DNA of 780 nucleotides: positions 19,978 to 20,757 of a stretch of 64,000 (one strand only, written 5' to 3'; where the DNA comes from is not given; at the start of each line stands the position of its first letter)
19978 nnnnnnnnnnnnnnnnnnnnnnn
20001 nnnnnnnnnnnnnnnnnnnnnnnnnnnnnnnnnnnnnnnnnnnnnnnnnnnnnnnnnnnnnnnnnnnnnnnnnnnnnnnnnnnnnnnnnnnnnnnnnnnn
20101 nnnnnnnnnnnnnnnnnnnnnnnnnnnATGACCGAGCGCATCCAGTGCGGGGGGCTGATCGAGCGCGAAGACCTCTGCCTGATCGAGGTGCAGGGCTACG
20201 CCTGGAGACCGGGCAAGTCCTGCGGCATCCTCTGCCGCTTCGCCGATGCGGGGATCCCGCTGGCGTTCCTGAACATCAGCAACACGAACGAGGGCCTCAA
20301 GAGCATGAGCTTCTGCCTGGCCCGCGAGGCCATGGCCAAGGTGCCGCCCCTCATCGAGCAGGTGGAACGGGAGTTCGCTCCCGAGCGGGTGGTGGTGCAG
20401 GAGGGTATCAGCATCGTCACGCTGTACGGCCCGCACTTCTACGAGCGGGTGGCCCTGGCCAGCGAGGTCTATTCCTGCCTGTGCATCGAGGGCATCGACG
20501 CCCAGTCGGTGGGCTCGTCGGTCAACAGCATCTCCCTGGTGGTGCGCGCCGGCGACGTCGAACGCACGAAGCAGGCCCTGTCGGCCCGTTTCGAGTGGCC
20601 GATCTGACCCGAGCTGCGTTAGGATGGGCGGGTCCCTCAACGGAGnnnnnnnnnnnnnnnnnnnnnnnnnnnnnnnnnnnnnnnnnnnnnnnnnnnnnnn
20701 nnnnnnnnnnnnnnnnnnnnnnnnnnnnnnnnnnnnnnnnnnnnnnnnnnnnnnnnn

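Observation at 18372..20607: Receiver-only response regulator, multi-TM histidine kinase and tandem-ACT protein translationally coupled directly downstream of the [NiFe]-hydrogenase operon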

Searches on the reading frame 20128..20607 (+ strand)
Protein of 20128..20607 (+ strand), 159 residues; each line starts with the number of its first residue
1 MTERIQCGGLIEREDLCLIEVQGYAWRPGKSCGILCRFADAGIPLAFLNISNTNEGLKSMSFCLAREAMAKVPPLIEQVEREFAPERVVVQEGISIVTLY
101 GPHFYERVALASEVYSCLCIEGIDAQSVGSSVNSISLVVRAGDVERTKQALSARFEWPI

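Call 6: search_protein_families(library=pfam, proteins=[window:20128-20607:+], max_evalue=0.01)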
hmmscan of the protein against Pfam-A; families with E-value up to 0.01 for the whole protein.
window:20128-20607:+ (159 aa): 1 family
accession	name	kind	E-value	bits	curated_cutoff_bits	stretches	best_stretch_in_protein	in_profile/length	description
PF22468.2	ACT_9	-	0.00042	20.5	27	1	97-155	1-61/61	ACT domain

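Call 7: search_protein_families(library=ncbifam, proteins=[window:20128-20607:+], max_evalue=0.01)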
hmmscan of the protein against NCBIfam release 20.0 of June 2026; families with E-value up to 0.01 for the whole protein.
window:20128-20607:+ (159 aa): 12 families
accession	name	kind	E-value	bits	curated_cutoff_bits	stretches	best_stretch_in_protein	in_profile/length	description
NF005155.0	PRK06635.1-4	equivalog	6.3e-12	45.2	346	1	7-156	253-402/407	aspartate kinase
NF005656.0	PRK07431.1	equivalog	2.4e-09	36.3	657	1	17-156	271-410/587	aspartate kinase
TIGR00657.1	asp_kinases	subfamily_domain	6.1e-09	35.5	208.7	1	18-155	305-440/442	aspartate kinase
TIGR00656.1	asp_kin_monofn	equivalog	2.7e-08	33.2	402.25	1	14-156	264-405/407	aspartate kinase, monofunctional class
NF005153.0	PRK06635.1-1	equivalog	8e-08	31.7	585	1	19-156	267-406/421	aspartate kinase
NF005154.0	PRK06635.1-2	equivalog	6.2e-07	29.1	376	1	18-156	264-403/407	aspartate kinase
NF005160.0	PRK06635.2-4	equivalog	9.3e-06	24.7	657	1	13-151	252-388/392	aspartate kinase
NF006959.0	PRK09436.1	equivalog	2.3e-05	22.7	726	1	9-150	308-454/819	bifunctional aspartate kinase/homoserine dehydrogenase I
NF005156.0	PRK06635.1-5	equivalog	4.3e-05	22.4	594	1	16-156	261-401/411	aspartate kinase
NF004938.0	PRK06291.1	equivalog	0.00018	20.4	528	1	17-156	322-462/468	aspartate kinase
NF006540.0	PRK09034.1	equivalog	0.00021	20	434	1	53-150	342-443/454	aspartate kinase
NF005161.0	PRK06635.2-5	equivalog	0.00032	19.7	586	1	55-156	301-401/402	aspartate kinase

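Call 9: find_homologous_proteins(query=window:20128-20604:+)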
Query window:20128-20604:+ (159 aa): 47 proteins with E <= 0.001 among 89 candidates.
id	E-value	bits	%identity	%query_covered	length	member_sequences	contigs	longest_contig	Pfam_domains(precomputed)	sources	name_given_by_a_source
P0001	1.9e-99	348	99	100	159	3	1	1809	-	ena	-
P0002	8.3e-69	248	71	99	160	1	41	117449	-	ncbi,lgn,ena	-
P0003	3.6e-64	233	67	99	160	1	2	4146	-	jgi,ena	-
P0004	5.2e-64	233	63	100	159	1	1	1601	-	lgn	-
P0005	9.5e-64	232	66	99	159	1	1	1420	-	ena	-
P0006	1.3e-62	228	66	99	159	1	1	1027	-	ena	-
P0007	2.3e-61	224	65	100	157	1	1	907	-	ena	-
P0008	8.2e-55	203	59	99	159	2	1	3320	-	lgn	-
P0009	3.6e-53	197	58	98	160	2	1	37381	-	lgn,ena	-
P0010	4.6e-53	197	56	99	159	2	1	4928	-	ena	-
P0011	1.2e-51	193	55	99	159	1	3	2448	-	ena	-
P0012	1.3e-51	192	57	97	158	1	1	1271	-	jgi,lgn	jgi:aspartokinase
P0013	1.6e-51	192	60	97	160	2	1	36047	-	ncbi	-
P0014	1.3e-50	189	53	99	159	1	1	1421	-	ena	-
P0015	5.2e-50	187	56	99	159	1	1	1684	-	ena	-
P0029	2.9e-47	178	53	97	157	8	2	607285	-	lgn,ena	-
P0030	8.4e-47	177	53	99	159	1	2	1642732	-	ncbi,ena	-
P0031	4.3e-46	174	50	99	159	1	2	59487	PF22468.3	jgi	jgi:aspartokinase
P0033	5.0e-45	171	49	98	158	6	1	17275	-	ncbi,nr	ncbi:MAG: hypothetical protein GY893_12070 [bacterium]|nr:hypothetical protein [bacterium]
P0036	1.2e-42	163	51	98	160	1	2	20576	PF22468.3,PF13840.13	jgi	-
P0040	9.2e-42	160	49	99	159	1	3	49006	-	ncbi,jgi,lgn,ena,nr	ncbi:hypothetical protein KKG45_12790 [bacterium]|nr:hypothetical protein [bacterium] MBU1074116.1 h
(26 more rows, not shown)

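Call 10: find_encoding_contigs(protein=P0002, flank=10000, max_places=3)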
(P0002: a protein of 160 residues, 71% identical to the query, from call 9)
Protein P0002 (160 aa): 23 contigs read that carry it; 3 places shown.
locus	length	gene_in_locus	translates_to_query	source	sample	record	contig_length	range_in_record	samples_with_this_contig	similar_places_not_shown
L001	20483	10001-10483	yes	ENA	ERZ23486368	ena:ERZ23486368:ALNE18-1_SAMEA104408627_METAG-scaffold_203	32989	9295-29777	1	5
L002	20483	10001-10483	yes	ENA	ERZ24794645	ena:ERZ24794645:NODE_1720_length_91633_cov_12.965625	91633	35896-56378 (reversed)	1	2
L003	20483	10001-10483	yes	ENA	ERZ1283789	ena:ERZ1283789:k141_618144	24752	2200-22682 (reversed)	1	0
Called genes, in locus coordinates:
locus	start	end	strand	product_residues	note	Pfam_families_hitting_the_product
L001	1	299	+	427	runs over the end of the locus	PF01943:Polysacc_synt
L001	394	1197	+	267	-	PF00254:FKBP_C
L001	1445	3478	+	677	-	PF03030:H_PPase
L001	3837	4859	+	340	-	PF12838:Fer4_7 (faint), PF13187:Fer4_9 (faint), PF14697:Fer4_21 (faint), PF12797:Fer4_2 (faint), PF17179:Fer4_22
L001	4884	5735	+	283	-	PF00970:FAD_binding_6 (weak), PF00175:NAD_binding_1, PF10418:DHODB_Fe-S_bind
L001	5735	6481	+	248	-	PF01058:Oxidored_q6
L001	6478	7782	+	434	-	PF00374:NiFeSe_Hases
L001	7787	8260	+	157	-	PF01750:HycI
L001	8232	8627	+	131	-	PF00072:Response_reg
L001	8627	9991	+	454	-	PF25323:6TM_PilS (weak), PF00512:HisKA (weak), PF02518:HATPase_c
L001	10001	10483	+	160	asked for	-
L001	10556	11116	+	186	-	PF08212:Lipocalin_2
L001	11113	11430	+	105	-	-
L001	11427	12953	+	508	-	PF05368:NmrA, PF01073:3Beta_HSD (weak), PF01370:Epimerase, PF13460:NAD_binding_10, PF11066:DUF2867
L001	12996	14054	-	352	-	PF00586:AIRS, PF02769:AIRS_C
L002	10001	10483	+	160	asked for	-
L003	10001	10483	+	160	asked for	-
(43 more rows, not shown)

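Call 11: find_encoding_contigs(protein=P0030, flank=10000, max_places=2)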
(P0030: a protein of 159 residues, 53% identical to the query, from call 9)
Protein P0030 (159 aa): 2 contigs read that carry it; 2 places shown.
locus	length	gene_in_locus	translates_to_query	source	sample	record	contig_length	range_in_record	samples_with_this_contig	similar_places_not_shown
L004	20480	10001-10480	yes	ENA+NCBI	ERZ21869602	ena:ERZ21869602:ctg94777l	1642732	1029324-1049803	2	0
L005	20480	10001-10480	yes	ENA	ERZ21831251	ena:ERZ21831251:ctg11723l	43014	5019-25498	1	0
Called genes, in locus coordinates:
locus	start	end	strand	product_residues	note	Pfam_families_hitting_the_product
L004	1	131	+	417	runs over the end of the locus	PF00350:Dynamin_N (faint), PF01926:MMR_HSR1, PF02421:FeoB_N (weak), PF18128:HydF_dimer, PF18133:HydF_tetramer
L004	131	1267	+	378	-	PF04055:Radical_SAM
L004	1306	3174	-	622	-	PF06439:3keto-disac_hyd (faint)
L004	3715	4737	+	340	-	PF13534:Fer4_17 (faint), PF12838:Fer4_7 (faint), PF13187:Fer4_9 (faint), PF13237:Fer4_10 (faint), PF17179:Fer4_22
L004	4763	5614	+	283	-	PF00970:FAD_binding_6 (weak), PF00175:NAD_binding_1, PF10418:DHODB_Fe-S_bind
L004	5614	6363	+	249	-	PF01058:Oxidored_q6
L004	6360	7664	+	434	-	PF00374:NiFeSe_Hases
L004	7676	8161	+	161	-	PF01750:HycI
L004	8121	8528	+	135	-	PF00072:Response_reg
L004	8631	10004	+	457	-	PF25323:6TM_PilS (weak), PF00512:HisKA (faint), PF02518:HATPase_c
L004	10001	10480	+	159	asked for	-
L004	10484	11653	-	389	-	PF13535:ATP-grasp_4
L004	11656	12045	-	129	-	-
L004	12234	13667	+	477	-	PF07995:GSDH, PF13860:FlgD_ig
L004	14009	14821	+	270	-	-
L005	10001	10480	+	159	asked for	-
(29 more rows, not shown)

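Call 12: find_encoding_contigs(protein=P0029, flank=10000, max_places=2)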
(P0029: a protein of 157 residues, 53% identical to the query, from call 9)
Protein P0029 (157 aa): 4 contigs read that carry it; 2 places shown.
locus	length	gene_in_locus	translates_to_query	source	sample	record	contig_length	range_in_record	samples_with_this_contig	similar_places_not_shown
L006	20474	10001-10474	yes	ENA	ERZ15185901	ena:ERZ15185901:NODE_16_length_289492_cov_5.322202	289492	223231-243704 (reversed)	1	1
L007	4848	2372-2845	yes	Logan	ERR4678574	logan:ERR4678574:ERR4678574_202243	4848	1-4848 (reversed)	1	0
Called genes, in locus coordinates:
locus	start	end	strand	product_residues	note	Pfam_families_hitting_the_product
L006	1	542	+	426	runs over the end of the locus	PF01943:Polysacc_synt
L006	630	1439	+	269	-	PF00254:FKBP_C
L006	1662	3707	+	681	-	PF03030:H_PPase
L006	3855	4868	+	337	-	PF12838:Fer4_7 (faint), PF13187:Fer4_9 (faint), PF13534:Fer4_17 (faint), PF12797:Fer4_2 (faint), PF13237:Fer4_10 (faint), PF17179:Fer4_22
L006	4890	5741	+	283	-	PF00970:FAD_binding_6 (weak), PF00175:NAD_binding_1, PF10418:DHODB_Fe-S_bind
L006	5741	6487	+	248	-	PF01058:Oxidored_q6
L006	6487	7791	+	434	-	PF00374:NiFeSe_Hases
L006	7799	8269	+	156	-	PF01750:HycI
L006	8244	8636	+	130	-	PF00072:Response_reg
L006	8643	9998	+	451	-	PF00512:HisKA (weak), PF02518:HATPase_c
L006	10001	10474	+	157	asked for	-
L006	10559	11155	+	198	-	PF08212:Lipocalin_2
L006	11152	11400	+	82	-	PF09413:DUF2007 (weak)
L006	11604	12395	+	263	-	-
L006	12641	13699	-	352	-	PF00586:AIRS, PF02769:AIRS_C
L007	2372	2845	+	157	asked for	-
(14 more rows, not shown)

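Call 13: find_encoding_contigs(protein=P0040, flank=10000, max_places=1)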
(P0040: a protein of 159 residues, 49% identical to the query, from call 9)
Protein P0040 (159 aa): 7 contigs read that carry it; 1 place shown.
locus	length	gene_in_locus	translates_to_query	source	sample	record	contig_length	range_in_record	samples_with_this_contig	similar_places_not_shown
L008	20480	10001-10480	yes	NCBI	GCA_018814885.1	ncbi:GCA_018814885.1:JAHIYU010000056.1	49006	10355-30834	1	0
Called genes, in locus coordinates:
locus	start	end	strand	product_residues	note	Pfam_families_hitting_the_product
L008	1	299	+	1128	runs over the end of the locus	PF13860:FlgD_ig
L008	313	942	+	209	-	-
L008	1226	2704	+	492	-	PF00691:OmpA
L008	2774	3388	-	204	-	-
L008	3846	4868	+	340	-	PF13183:Fer4_8 (faint), PF13534:Fer4_17 (faint), PF12838:Fer4_7 (faint), PF13237:Fer4_10 (faint), PF17179:Fer4_22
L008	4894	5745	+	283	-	PF00970:FAD_binding_6 (weak), PF00175:NAD_binding_1, PF10418:DHODB_Fe-S_bind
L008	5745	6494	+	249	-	PF01058:Oxidored_q6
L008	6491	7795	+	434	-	PF00374:NiFeSe_Hases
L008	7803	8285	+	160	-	PF01750:HycI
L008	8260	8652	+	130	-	PF00072:Response_reg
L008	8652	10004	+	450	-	PF25323:6TM_PilS, PF00512:HisKA (weak), PF02518:HATPase_c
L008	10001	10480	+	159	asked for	-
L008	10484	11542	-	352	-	PF00586:AIRS, PF02769:AIRS_C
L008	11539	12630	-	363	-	PF01924:HypD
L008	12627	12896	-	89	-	PF01455:HupF_HypC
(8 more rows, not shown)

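Call 14: find_encoding_contigs(protein=P0031, flank=10000, max_places=1)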
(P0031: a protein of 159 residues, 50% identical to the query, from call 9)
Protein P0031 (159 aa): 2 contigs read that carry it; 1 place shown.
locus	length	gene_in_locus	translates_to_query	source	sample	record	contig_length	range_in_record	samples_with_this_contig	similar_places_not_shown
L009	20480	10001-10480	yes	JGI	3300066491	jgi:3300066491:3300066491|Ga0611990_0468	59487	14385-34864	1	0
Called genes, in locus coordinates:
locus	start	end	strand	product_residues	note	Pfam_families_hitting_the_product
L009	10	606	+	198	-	-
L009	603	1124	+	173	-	-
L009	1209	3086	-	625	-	PF06439:3keto-disac_hyd (faint), PF01436:NHL (faint)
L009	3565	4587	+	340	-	PF13183:Fer4_8 (faint), PF13187:Fer4_9 (faint), PF13534:Fer4_17 (faint), PF12838:Fer4_7 (faint), PF14697:Fer4_21 (faint), PF12797:Fer4_2 (faint), PF17179:Fer4_22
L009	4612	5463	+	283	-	PF00970:FAD_binding_6 (weak), PF00175:NAD_binding_1, PF10418:DHODB_Fe-S_bind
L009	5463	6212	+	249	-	PF01058:Oxidored_q6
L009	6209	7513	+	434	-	PF00374:NiFeSe_Hases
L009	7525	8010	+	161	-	PF01750:HycI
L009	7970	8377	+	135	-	PF00072:Response_reg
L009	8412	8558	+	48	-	-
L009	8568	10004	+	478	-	PF25323:6TM_PilS (weak), PF02518:HATPase_c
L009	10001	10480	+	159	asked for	PF22468:ACT_9 (faint)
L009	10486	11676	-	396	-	PF13535:ATP-grasp_4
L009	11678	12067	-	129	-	-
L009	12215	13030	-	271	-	PF09968:DUF2202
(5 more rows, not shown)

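Call 15: find_encoding_contigs(protein=P0036, flank=10000, max_places=1)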
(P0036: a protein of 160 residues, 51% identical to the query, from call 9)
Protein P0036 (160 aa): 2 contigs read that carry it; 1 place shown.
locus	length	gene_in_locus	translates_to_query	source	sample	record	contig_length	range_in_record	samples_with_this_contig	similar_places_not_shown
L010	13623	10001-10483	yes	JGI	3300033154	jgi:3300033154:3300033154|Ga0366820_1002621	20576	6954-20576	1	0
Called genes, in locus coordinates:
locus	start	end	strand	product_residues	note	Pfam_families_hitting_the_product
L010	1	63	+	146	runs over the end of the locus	-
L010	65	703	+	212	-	PF01891:CbiM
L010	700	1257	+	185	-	-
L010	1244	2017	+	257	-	PF00005:ABC_tran, PF02463:SMC_N (weak), PF13304:AAA_21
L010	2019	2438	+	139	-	PF01402:RHH_1, PF08753:NikR_C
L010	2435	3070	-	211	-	-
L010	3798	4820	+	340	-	PF13534:Fer4_17 (faint), PF13187:Fer4_9 (faint), PF14697:Fer4_21 (faint), PF12797:Fer4_2 (faint), PF13237:Fer4_10 (faint), PF17179:Fer4_22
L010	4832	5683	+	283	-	PF00970:FAD_binding_6 (weak), PF00175:NAD_binding_1, PF10418:DHODB_Fe-S_bind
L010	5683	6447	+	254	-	PF01058:Oxidored_q6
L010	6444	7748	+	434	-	PF00374:NiFeSe_Hases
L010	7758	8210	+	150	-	PF01750:HycI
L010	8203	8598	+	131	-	PF00072:Response_reg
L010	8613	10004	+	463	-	PF25323:6TM_PilS (weak), PF00512:HisKA (faint), PF13581:HATPase_c_2 (weak), PF02518:HATPase_c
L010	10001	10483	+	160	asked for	PF13840:ACT_7 (weak), PF22468:ACT_9 (weak)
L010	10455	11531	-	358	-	PF10092:DUF2330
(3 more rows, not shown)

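Call 16: find_encoding_contigs(protein=P0033, flank=10000, max_places=1)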
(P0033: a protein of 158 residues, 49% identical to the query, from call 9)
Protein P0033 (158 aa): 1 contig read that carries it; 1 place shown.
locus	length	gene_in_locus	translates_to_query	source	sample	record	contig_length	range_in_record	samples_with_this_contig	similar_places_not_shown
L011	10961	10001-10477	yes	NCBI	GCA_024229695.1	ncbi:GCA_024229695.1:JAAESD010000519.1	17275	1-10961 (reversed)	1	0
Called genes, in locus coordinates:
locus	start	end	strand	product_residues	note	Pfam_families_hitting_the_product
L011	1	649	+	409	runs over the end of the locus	PF01943:Polysacc_synt, PF13440:Polysacc_synt_3, PF03023:MurJ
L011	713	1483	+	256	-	PF00254:FKBP_C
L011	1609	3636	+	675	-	PF03030:H_PPase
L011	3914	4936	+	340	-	PF12838:Fer4_7 (faint), PF13187:Fer4_9 (faint), PF14697:Fer4_21 (faint), PF13237:Fer4_10 (faint), PF17179:Fer4_22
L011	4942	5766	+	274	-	PF00970:FAD_binding_6 (weak), PF00175:NAD_binding_1, PF10418:DHODB_Fe-S_bind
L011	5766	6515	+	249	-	PF01058:Oxidored_q6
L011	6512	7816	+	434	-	PF00374:NiFeSe_Hases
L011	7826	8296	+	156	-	PF01750:HycI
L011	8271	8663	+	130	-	PF00072:Response_reg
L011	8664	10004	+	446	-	PF25323:6TM_PilS, PF00512:HisKA (faint), PF02518:HATPase_c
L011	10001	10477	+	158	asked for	-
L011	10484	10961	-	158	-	PF02769:AIRS_C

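Call 18: find_related_loci(query=A1, collection=genome_contigs, flank=10000)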
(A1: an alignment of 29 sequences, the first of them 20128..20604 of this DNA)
Query A1 (159 aa) in genome_contigs; peptide patterns used: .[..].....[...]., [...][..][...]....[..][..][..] (x = any residue, [..] = any of these).
56 stretches matched a pattern; 47 encode a relative of the query (tblastn E <= 1e-3); 45 distinct loci.
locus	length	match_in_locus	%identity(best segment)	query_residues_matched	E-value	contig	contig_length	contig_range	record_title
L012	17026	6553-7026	53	1-158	1e-57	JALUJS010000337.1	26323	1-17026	MAG: Candidatus Krumholzibacteriia bacterium isolate S144_metabat2_scaf2bin.036 S144_NODE_372_length_26323_cov_1.976714,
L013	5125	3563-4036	57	1-158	3e-56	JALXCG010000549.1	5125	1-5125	MAG: Gemmatimonadetes bacterium isolate T2_metabat2_scaf2bin.146 T2_NODE_33578_length_5125_cov_2.260704, whole genome sh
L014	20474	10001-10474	53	1-158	9e-55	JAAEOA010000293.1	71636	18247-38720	MAG: bacterium isolate Bsp_15 BspG_CONTIG3593990, whole genome shotgun sequence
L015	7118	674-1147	51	1-158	5e-54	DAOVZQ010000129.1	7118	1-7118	MAG TPA_asm: bacterium isolate CSMAG_1813 CSMAG_1813_k141_457939_length_7118_cov_9.0000, whole genome shotgun sequence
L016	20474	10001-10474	53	1-158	6e-54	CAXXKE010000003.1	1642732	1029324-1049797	MAG: Candidatus Krumholzibacteriia bacterium isolate 6e48df6a-8f97-42e3-8007-6ecbf69f3fc6 genome assembly, contig: conti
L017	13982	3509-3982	49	1-158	3e-52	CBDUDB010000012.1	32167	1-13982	MAG TPA_asm: uncultured bacterium isolate SRR7614707_binner12_Refined_20 genome assembly, contig: ERZ23877653.285, whole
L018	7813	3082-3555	51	1-158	2e-52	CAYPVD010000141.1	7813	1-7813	MAG TPA_asm: uncultured Fibrobacteraceae bacterium isolate binchicken_co256_236 genome assembly, contig: NODE_27054_leng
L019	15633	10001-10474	51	1-158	1e-51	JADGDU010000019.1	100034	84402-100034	MAG: Candidatus Krumholzibacteriia bacterium isolate BB18 NODE_19_length_100034_cov_6.058485, whole genome shotgun seque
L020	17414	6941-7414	51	1-158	6e-51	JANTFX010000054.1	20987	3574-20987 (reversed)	MAG: Candidatus Krumholzibacteriia bacterium isolate bin10023 c_000000002191, whole genome shotgun sequence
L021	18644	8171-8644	50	1-158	7e-51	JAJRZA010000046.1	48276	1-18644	MAG: Candidatus Krumholzibacteriota bacterium isolate Dive96_bin4.121 k141_2249992, whole genome shotgun sequence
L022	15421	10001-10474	49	1-158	7e-51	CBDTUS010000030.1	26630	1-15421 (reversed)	MAG TPA_asm: uncultured bacterium isolate SRR7614711_binner13_Refined_44 genome assembly, contig: ERZ23877654.231, whole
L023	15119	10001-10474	51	1-158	2e-49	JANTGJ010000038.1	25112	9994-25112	MAG: Candidatus Krumholzibacteriia bacterium isolate bin1006 c_000000001527, whole genome shotgun sequence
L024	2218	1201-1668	46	3-158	9e-49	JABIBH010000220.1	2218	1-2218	MAG: bacterium isolate SI048_bin22 k141_937402, whole genome shotgun sequence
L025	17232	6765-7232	49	3-158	2e-48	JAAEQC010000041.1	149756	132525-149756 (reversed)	MAG: bacterium isolate Gpa_8 GpaG_CONTIG750036, whole genome shotgun sequence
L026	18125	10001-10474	71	1-158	5e-75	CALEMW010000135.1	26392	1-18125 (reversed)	MAG TPA_asm: uncultured bacterium isolate ERR2206774_bin.11_CONCOCT_v1.1_MAG genome assembly, contig: ERZ889078.831, who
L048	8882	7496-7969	38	1-158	1e-33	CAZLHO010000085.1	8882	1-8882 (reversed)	MAG TPA_asm: uncultured Fibrobacteraceae bacterium isolate binchicken_co42_141 genome assembly, contig: NODE_13718_lengt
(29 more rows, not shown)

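Call 21: search_protein_families(library=pfam, proteins=[L048:1870-3222:+, L048:1878-3356:+, L048:3283-3945:+, L048:3696-4676:+, L048:3958-4659:+, L048:4706-5656:+, L048:5699-6100:+, L048:5548-7503:+, L048:7496-7975:+, L048:1438-1869:+], max_evalue=0.001)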
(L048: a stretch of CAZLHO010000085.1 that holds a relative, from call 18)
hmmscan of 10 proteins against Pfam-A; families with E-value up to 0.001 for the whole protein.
L048:1870-3222:+ (450 aa): 1 family
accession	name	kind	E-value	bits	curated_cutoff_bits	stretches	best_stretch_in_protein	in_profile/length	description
PF03773.19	ArsP_1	-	8.6e-68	229.1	32.3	1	60-446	10-293/294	Predicted permease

L048:1878-3356:+ (492 aa): 0 families

L048:3283-3945:+ (220 aa): 2 families
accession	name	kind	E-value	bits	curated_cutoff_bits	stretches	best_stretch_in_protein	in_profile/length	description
PF00085.26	Thioredoxin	-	2e-10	41.1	23.5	1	130-209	21-99/103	Thioredoxin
PF13098.12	Thioredoxin_2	-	1.4e-07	32.2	27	1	127-209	5-102/104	Thioredoxin-like domain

L048:3696-4676:+ (326 aa): 0 families

L048:3958-4659:+ (233 aa): 1 family
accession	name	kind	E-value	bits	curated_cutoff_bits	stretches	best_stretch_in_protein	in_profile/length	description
PF02683.22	DsbD_TM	-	9.4e-11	41.9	27.1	1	31-230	13-215/219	Cytochrome C biogenesis protein transmembrane domain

L048:4706-5656:+ (316 aa): 3 families
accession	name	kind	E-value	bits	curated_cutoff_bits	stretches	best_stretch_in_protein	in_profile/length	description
PF10418.14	DHODB_Fe-S_bind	-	1.5e-09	37.8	23.9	1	279-309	3-40/41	Iron-sulfur cluster binding domain of dihydroorotate dehydrogenase B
PF00175.26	NAD_binding_1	-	0.00035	21.6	22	1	166-258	11-107/109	Oxidoreductase NAD-binding domain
PF00970.30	FAD_binding_6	-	0.00067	20.4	21.1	0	59-142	7-96/99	Oxidoreductase FAD-binding domain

L048:5699-6100:+ (133 aa): 1 family
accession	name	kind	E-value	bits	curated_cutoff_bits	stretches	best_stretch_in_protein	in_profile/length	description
PF00072.30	Response_reg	-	2.9e-17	63.3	30.2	1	8-125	1-110/111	Response regulator receiver domain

L048:5548-7503:+ (651 aa): 2 families
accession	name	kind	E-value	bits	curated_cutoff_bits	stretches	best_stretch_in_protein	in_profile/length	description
PF02518.31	HATPase_c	-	1.7e-25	90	26.4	1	539-645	2-105/111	Histidine kinase-, DNA gyrase B-, and HSP90-like ATPase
PF25323.1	6TM_PilS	-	9.3e-09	35.7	27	1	268-394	54-175/189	PilS-like transmembrane domain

L048:7496-7975:+ (159 aa): 0 families

L048:1438-1869:+ (143 aa): 0 families
